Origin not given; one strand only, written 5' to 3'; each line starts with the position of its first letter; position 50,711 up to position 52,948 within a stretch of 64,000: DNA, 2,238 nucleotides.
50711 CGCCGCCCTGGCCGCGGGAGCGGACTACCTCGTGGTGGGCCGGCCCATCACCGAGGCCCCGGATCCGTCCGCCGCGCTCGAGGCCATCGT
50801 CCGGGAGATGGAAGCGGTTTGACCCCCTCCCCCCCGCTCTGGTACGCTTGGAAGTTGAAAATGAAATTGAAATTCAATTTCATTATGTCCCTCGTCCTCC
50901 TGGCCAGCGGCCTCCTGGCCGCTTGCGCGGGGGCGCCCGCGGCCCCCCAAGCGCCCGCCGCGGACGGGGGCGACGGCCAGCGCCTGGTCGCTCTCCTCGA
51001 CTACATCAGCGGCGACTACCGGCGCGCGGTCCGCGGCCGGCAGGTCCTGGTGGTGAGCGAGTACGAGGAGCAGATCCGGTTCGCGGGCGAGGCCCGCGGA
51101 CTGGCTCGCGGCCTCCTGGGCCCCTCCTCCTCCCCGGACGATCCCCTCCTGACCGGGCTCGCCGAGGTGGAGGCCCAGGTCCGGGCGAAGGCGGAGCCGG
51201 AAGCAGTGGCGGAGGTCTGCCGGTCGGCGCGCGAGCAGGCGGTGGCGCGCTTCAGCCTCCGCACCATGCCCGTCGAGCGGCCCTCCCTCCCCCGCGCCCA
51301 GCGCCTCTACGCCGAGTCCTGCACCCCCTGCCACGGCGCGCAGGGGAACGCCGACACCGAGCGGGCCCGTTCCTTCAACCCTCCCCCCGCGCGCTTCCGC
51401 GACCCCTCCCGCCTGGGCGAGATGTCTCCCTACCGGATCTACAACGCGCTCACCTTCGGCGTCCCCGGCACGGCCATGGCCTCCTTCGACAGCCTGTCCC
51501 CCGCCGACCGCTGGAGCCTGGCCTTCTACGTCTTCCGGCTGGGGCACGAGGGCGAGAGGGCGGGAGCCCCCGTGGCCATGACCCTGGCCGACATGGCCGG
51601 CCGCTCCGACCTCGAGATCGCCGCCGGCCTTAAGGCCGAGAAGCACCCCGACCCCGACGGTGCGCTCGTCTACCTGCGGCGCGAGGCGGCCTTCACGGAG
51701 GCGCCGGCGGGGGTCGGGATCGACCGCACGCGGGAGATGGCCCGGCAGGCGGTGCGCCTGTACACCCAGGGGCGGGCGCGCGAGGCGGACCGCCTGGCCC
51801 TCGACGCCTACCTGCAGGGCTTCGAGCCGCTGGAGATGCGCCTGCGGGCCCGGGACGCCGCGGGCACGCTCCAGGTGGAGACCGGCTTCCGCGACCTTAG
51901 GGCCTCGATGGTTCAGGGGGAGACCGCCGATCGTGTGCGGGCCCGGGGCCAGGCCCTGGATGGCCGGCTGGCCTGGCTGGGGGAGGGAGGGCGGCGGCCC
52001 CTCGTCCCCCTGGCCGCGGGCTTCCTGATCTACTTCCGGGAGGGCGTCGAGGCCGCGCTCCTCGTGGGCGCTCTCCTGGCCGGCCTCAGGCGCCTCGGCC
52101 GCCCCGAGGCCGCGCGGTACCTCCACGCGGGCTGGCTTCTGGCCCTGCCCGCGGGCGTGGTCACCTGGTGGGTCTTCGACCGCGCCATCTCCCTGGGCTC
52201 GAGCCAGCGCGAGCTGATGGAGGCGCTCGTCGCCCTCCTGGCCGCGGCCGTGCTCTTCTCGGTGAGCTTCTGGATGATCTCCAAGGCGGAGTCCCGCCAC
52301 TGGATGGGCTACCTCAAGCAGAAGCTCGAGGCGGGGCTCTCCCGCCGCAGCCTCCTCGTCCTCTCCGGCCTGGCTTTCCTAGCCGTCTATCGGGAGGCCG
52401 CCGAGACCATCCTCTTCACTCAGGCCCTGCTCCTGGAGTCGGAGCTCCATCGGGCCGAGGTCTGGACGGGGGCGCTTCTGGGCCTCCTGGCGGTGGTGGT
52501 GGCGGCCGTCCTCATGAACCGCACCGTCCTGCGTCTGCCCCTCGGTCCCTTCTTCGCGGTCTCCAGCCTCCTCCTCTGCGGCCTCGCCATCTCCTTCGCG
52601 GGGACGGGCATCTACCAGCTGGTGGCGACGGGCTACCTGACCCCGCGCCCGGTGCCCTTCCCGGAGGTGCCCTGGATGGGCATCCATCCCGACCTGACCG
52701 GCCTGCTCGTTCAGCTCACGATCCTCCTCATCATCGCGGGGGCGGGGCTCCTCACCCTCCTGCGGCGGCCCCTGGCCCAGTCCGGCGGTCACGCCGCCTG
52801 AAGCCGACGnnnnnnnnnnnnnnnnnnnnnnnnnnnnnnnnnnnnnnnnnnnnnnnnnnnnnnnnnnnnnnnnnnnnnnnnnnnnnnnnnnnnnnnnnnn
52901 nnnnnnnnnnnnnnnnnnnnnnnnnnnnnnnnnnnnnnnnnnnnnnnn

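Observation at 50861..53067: Cytochrome c-FTR1 fusion lipoprotein followed by a glutaredoxin-like CxxC protein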

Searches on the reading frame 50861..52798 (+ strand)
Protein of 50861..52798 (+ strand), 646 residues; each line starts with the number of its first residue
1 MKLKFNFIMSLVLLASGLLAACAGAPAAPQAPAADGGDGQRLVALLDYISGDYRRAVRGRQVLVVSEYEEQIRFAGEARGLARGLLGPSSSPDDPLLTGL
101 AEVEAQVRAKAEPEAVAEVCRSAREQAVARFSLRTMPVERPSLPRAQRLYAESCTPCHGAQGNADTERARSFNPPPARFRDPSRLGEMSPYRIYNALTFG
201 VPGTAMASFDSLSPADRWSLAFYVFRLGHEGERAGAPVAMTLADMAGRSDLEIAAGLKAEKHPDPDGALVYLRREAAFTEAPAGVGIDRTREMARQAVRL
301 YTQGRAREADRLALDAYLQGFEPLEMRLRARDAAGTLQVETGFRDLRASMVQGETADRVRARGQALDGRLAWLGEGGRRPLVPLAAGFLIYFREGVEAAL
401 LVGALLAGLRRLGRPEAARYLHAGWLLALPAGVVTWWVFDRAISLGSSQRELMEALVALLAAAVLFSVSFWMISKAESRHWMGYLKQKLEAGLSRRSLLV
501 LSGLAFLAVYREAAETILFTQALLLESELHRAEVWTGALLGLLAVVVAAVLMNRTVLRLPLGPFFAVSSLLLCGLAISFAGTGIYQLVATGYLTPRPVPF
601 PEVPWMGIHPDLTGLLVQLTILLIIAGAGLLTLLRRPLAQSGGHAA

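Call 7: search_protein_families(library=pfam, proteins=[window:50861-52798:+], max_evalue=0.01)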
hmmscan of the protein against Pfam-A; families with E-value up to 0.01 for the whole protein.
window:50861-52798:+ (646 aa): 3 families
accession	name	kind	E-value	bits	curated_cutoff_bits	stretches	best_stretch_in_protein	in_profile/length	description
PF03239.20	FTR1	-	2.2e-22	80.1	25.3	2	343-499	105-236/284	Iron permease FTR1 family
PF13442.11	Cytochrome_CBB3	-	6.6e-08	33.2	27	1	145-224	5-68/68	Cytochrome C oxidase, cbb3-type, subunit III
PF00034.26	Cytochrom_C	-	1.8e-07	32.8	21.3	1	146-224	4-86/90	Cytochrome c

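Call 8: search_protein_families(library=ncbifam, proteins=[window:50861-52798:+], max_evalue=0.01)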
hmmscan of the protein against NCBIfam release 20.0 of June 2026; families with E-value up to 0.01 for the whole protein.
window:50861-52798:+ (646 aa): 2 families
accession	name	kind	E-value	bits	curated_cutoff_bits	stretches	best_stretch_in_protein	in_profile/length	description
TIGR00145.1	TIGR00145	subfamily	3.7e-32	112.1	303.8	1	386-590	6-208/282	EfeU/Ftr1 family ferrous iron transporter subunit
NF041756.1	EfeU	equivalog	7.7e-29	101.1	255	1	388-593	1-203/257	iron uptake transporter permease EfeU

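Call 10: find_homologous_proteins(query=window:50861-52798:+, max_evalue=0.00001)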
Query window:50861-52798:+ (646 aa): 496 proteins with E <= 0.00001 among 8000 candidates; the best 120 are listed.
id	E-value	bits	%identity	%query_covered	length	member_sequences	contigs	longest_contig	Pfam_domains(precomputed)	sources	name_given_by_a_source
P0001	0.0e+0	1306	93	100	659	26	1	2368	PF03239.21,PF13442.12,PF00034.27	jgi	jgi:high-affinity iron transporter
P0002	0.0e+0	1098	80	99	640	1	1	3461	PF03239.21,PF13442.12,PF00034.27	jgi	jgi:high-affinity iron transporter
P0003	3.6e-283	959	68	100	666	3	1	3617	PF03239.21,PF13442.12,PF00034.27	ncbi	-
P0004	2.5e-280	950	70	99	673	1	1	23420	PF03239.21,PF13442.12,PF00034.27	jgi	jgi:high-affinity iron transporter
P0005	4.7e-279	945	70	95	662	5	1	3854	PF03239.21,PF13442.12,PF00034.27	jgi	jgi:high-affinity iron transporter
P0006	3.7e-277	939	68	99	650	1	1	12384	PF03239.21,PF13442.12,PF00034.27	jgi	jgi:high-affinity iron transporter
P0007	2.2e-275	933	72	93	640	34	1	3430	PF03239.21,PF13442.12,PF00034.27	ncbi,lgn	-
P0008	3.3e-274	929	71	98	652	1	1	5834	PF03239.21,PF13442.12,PF00034.27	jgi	jgi:high-affinity iron transporter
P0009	3.7e-274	929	69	99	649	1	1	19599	PF03239.21,PF13442.12,PF00034.27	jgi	-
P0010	3.4e-273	926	70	97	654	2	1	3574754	PF03239.21,PF13442.12,PF00034.27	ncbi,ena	-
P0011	4.2e-273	926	69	100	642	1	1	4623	PF03239.21,PF13442.12,PF00034.27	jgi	jgi:high-affinity iron transporter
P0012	2.2e-272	923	67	99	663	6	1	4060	PF03239.21,PF13442.12,PF00034.27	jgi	jgi:high-affinity iron transporter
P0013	2.6e-272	923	72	93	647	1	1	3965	PF03239.21,PF13442.12,PF00034.27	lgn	-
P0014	2.9e-271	920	69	96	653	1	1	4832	PF03239.21,PF13442.12,PF00034.27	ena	-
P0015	3.3e-271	919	69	99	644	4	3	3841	PF03239.21,PF13442.12,PF00034.27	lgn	-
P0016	6.8e-271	918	69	98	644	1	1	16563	PF03239.21,PF13442.12,PF00034.27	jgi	jgi:high-affinity iron transporter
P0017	1.1e-270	918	70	93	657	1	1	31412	PF03239.21,PF13442.12,PF00034.27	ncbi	-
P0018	2.5e-270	917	69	98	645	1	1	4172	PF03239.21,PF13442.12,PF00034.27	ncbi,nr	ncbi:MAG TPA: cytochrome c/FTR1 family iron permease [Vicinamibacteria bacterium]|nr:cytochrome c/FT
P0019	8.1e-269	912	70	96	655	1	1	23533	PF03239.21,PF13442.12,PF00034.27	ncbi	-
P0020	1.0e-268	911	69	98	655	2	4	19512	PF03239.21,PF13442.12,PF00034.27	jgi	jgi:high-affinity iron transporter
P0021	3.3e-268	910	68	99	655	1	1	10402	PF03239.21,PF13442.12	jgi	jgi:high-affinity iron transporter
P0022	9.7e-267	905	67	99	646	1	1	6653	PF03239.21,PF13442.12,PF00034.27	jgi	jgi:high-affinity iron transporter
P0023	1.1e-266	905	67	99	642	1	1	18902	PF03239.21,PF13442.12,PF00034.27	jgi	jgi:high-affinity iron transporter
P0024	1.3e-266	904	68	99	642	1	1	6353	PF03239.21,PF13442.12,PF00034.27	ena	-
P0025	1.6e-266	904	68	98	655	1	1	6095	PF03239.21,PF13442.12,PF00034.27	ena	-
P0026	2.7e-266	903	68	98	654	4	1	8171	PF03239.21,PF13442.12,PF00034.27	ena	-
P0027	7.4e-266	902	68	98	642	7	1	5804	PF03239.21,PF13442.12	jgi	-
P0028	1.0e-265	901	67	99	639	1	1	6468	PF03239.21,PF13442.12,PF00034.27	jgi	jgi:high-affinity iron transporter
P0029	1.9e-264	897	67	99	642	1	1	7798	PF03239.21,PF00034.27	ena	-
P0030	2.8e-264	897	67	98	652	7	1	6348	PF03239.21,PF13442.12,PF00034.27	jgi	jgi:high-affinity iron transporter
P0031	4.0e-264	896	68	99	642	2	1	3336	PF03239.21,PF13442.12,PF00034.27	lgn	-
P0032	4.7e-263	893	66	98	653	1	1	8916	PF03239.21,PF13442.12,PF00034.27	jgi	jgi:high-affinity iron transporter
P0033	1.1e-262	891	66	99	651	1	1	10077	PF03239.21,PF13442.12,PF00034.27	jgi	jgi:high-affinity iron transporter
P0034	1.1e-262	891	68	95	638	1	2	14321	PF03239.21,PF13442.12,PF00034.27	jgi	jgi:high-affinity iron transporter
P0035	1.4e-262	891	68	95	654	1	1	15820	PF03239.21,PF13442.12,PF00034.27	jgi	jgi:high-affinity iron transporter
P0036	2.3e-262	890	67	95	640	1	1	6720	PF03239.21,PF13442.12,PF00034.27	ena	-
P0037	3.0e-262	890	67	98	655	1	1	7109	PF03239.21,PF13442.12,PF00034.27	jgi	jgi:high-affinity iron transporter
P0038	4.9e-262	889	66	99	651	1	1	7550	PF03239.21,PF13442.12,PF00034.27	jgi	jgi:high-affinity iron transporter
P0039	5.6e-262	889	66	99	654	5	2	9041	PF03239.21,PF13442.12,PF00034.27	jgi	jgi:high-affinity iron transporter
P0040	7.3e-262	889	66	99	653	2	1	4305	PF03239.21,PF13442.12,PF00034.27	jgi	jgi:high-affinity iron transporter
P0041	7.9e-262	888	68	96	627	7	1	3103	PF03239.21,PF13442.12,PF00034.27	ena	-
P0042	2.0e-261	887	67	97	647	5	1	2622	PF03239.21,PF13442.12,PF00034.27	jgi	jgi:high-affinity iron transporter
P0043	6.4e-261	885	67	99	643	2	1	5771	PF03239.21,PF13442.12,PF00034.27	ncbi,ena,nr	ncbi:MAG TPA: FTR1 family protein [Vicinamibacteria bacterium]|nr:FTR1 family protein [Vicinamibacte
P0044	9.5e-261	885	67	95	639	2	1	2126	PF03239.21,PF13442.12,PF00034.27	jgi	jgi:high-affinity iron transporter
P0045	1.7e-260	884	68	96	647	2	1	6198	PF03239.21,PF13442.12,PF00034.27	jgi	jgi:high-affinity iron transporter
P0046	2.9e-260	883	66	98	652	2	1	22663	PF03239.21,PF13442.12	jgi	-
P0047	3.3e-260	883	65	100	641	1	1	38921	PF03239.21,PF13442.12,PF00034.27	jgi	jgi:high-affinity iron transporter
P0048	4.1e-259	880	65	98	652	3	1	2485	PF03239.21,PF13442.12,PF00034.27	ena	-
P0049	6.0e-259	879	65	99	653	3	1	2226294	PF03239.21,PF13442.12,PF00034.27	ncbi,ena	-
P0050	3.3e-257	873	66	98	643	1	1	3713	PF03239.21,PF13442.12,PF00034.27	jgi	jgi:high-affinity iron transporter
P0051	6.0e-257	872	68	95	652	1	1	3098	PF03239.21,PF13442.12,PF00034.27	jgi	jgi:high-affinity iron transporter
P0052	1.2e-256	871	65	98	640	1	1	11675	PF03239.21,PF13442.12,PF00034.27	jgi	jgi:high-affinity iron transporter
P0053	1.7e-255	868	65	99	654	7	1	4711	PF03239.21,PF13442.12,PF00034.27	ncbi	-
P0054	2.5e-255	867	65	99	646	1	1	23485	PF03239.21,PF13442.12,PF00034.27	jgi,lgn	jgi:high-affinity iron transporter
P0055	5.6e-255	866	66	95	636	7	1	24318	PF03239.21,PF13442.12,PF00034.27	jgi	jgi:high-affinity iron transporter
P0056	6.1e-255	866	65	98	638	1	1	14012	PF03239.21,PF13442.12,PF00034.27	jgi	jgi:high-affinity iron transporter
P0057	6.9e-255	866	65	97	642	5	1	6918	PF03239.21,PF13442.12,PF00034.27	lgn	-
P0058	1.4e-254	864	65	98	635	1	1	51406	PF03239.21,PF13442.12,PF00034.27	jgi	jgi:high-affinity iron transporter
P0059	1.6e-254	864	66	98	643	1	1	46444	PF03239.21,PF13442.12,PF00034.27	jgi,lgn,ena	-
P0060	2.1e-254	864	66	98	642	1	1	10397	PF03239.21,PF13442.12,PF00034.27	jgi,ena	-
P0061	3.7e-254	863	67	93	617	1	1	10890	PF03239.21,PF13442.12,PF00034.27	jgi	jgi:high-affinity iron transporter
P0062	5.6e-254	863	67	93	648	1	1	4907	PF03239.21,PF13442.12,PF00034.27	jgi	jgi:high-affinity iron transporter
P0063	6.3e-254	862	65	100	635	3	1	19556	PF03239.21,PF13442.12,PF00034.27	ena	-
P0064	7.8e-254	862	65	99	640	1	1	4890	PF03239.21,PF13442.12,PF00034.27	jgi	jgi:high-affinity iron transporter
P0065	1.2e-253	861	67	94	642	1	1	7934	PF03239.21,PF13442.12,PF00034.27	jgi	-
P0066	1.3e-253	861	65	93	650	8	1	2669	PF03239.21,PF13442.12,PF00034.27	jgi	jgi:high-affinity iron transporter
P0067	3.6e-253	860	66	98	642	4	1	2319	PF03239.21,PF13442.12,PF00034.27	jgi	jgi:high-affinity iron transporter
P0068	4.1e-253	860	65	97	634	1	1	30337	PF03239.21,PF13442.12,PF00034.27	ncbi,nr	ncbi:MAG TPA: cytochrome c/FTR1 family iron permease [Vicinamibacteria bacterium]|nr:cytochrome c/FT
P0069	6.5e-253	859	65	98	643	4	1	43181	PF03239.21,PF13442.12,PF00034.27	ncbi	-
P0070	6.6e-253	859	63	98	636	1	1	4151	PF03239.21,PF13442.12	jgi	jgi:high-affinity iron transporter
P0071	6.7e-253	859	65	99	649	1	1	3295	PF03239.21,PF13442.12,PF00034.27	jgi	jgi:high-affinity iron transporter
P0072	3.9e-252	856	63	99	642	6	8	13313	PF03239.21,PF13442.12,PF00034.27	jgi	jgi:high-affinity iron transporter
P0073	6.2e-252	856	67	93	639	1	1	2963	PF03239.21,PF13442.12,PF00034.27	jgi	jgi:high-affinity iron transporter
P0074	1.3e-251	855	66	99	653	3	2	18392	PF03239.21,PF13442.12,PF00034.27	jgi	jgi:high-affinity iron transporter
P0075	1.9e-251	854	66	94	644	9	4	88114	PF03239.21,PF13442.12,PF00034.27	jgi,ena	-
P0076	2.9e-251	854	64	99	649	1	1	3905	PF03239.21,PF13442.12,PF00034.27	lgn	-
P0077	4.3e-251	853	66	93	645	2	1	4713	PF03239.21,PF13442.12,PF00034.27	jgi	jgi:high-affinity iron transporter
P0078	4.4e-251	853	65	95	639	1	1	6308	PF03239.21,PF13442.12,PF00034.27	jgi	jgi:high-affinity iron transporter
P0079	5.5e-251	853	70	89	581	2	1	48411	PF03239.21,PF13442.12,PF00034.27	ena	-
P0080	6.7e-251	852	66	96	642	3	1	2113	PF03239.21,PF13442.12,PF00034.27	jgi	jgi:high-affinity iron transporter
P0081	9.6e-251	852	65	98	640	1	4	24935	PF03239.21,PF13442.12,PF00034.27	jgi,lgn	jgi:high-affinity iron transporter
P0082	2.0e-250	851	64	99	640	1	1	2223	PF03239.21,PF13442.12,PF00034.27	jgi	jgi:high-affinity iron transporter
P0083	6.6e-250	849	64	98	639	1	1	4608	PF03239.21,PF13442.12,PF00034.27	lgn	-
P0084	8.5e-250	849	64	99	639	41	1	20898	PF03239.21,PF13442.12,PF00034.27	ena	-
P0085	1.7e-249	848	66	96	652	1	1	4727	PF03239.21,PF13442.12,PF00034.27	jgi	-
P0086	2.6e-249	847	64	99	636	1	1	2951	PF03239.21,PF13442.12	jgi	jgi:high-affinity iron transporter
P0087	5.0e-249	846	65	93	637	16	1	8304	PF03239.21,PF13442.12,PF00034.27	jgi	-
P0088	6.8e-249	846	64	97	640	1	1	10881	PF03239.21,PF13442.12,PF00034.27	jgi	jgi:high-affinity iron transporter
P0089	8.2e-249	845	63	99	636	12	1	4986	PF03239.21,PF13442.12,PF00034.27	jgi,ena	-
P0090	9.8e-249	845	63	96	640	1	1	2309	PF03239.21,PF13442.12,PF00034.27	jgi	jgi:high-affinity iron transporter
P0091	1.3e-248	845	64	99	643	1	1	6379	PF03239.21,PF13442.12,PF00034.27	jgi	jgi:high-affinity iron transporter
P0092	2.0e-248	844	63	99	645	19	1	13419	PF03239.21,PF13442.12,PF00034.27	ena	-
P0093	3.1e-248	844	64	99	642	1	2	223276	PF03239.21,PF13442.12,PF00034.27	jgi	jgi:high-affinity iron transporter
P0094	3.5e-248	843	64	99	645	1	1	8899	PF03239.21,PF13442.12,PF00034.27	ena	-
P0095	3.8e-248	843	66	94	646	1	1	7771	PF03239.21,PF13442.12,PF00034.27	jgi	jgi:high-affinity iron transporter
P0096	8.2e-248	842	63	98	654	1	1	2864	PF03239.21,PF13442.12,PF00034.27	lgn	-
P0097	1.0e-247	842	64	98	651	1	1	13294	PF03239.21,PF13442.12,PF00034.27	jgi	jgi:high-affinity iron transporter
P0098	1.3e-247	841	63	100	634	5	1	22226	PF03239.21,PF13442.12,PF00034.27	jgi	jgi:high-affinity iron transporter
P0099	1.5e-247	841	64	99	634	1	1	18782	PF03239.21,PF13442.12,PF00034.27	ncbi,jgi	ncbi:MAG TPA: FTR1 family protein [Vicinamibacteria bacterium]|jgi:high-affinity iron transporter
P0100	5.2e-247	840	63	99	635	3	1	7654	PF03239.21,PF13442.12,PF00034.27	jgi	-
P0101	7.0e-247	839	67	91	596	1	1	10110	PF03239.21,PF13442.12,PF00034.27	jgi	jgi:high-affinity iron transporter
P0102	9.0e-247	839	65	93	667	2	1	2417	PF03239.21,PF13442.12,PF00034.27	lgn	-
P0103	1.3e-246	838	63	99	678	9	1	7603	PF03239.21,PF13442.12,PF00034.27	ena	-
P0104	3.3e-246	837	64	99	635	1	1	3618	PF03239.21,PF13442.12,PF00034.27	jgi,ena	-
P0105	4.8e-246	836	62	99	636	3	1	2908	PF03239.21,PF13442.12,PF00034.27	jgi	jgi:high-affinity iron transporter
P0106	8.9e-246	835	63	98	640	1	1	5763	PF03239.21,PF13442.12,PF00034.27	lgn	-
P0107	9.4e-246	835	63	99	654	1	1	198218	PF03239.21,PF13442.12,PF00034.27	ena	-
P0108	1.0e-245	835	63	98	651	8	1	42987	PF03239.21,PF13442.12,PF00034.27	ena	-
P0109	1.6e-245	835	62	100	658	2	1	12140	PF03239.21,PF13442.12,PF00034.27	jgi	jgi:high-affinity iron transporter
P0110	2.1e-245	834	65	95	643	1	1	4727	PF03239.21,PF13442.12,PF00034.27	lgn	-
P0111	2.3e-245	834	63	94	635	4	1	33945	PF03239.21,PF13442.12,PF00034.27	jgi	jgi:high-affinity iron transporter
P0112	2.6e-245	834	63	99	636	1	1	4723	PF03239.21,PF13442.12,PF00034.27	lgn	-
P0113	3.6e-245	833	62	100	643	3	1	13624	PF03239.21,PF13442.12,PF00034.27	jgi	jgi:high-affinity iron transporter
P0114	4.0e-245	833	66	91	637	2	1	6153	PF03239.21,PF13442.12,PF00034.27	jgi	jgi:high-affinity iron transporter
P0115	5.1e-245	833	63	99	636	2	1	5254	PF03239.21,PF13442.12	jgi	jgi:high-affinity iron transporter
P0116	8.8e-245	832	63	99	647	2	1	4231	PF03239.21,PF13442.12,PF00034.27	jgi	jgi:high-affinity iron transporter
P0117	2.0e-244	831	64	95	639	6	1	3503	PF03239.21,PF13442.12,PF00034.27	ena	-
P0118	2.3e-244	831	66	91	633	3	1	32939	PF03239.21,PF13442.12,PF00034.27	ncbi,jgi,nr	ncbi:MAG TPA: FTR1 family protein [Vicinamibacteria bacterium]|jgi:high-affinity iron transporter|nr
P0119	2.7e-244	831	67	93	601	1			PF03239.21,PF13442.12,PF00034.27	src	-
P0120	3.1e-244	830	64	98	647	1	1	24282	PF03239.21,PF13442.12,PF00034.27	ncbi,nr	ncbi:MAG: FTR1 family protein [Acidobacteria bacterium]|nr:FTR1 family protein [Acidobacteriota bact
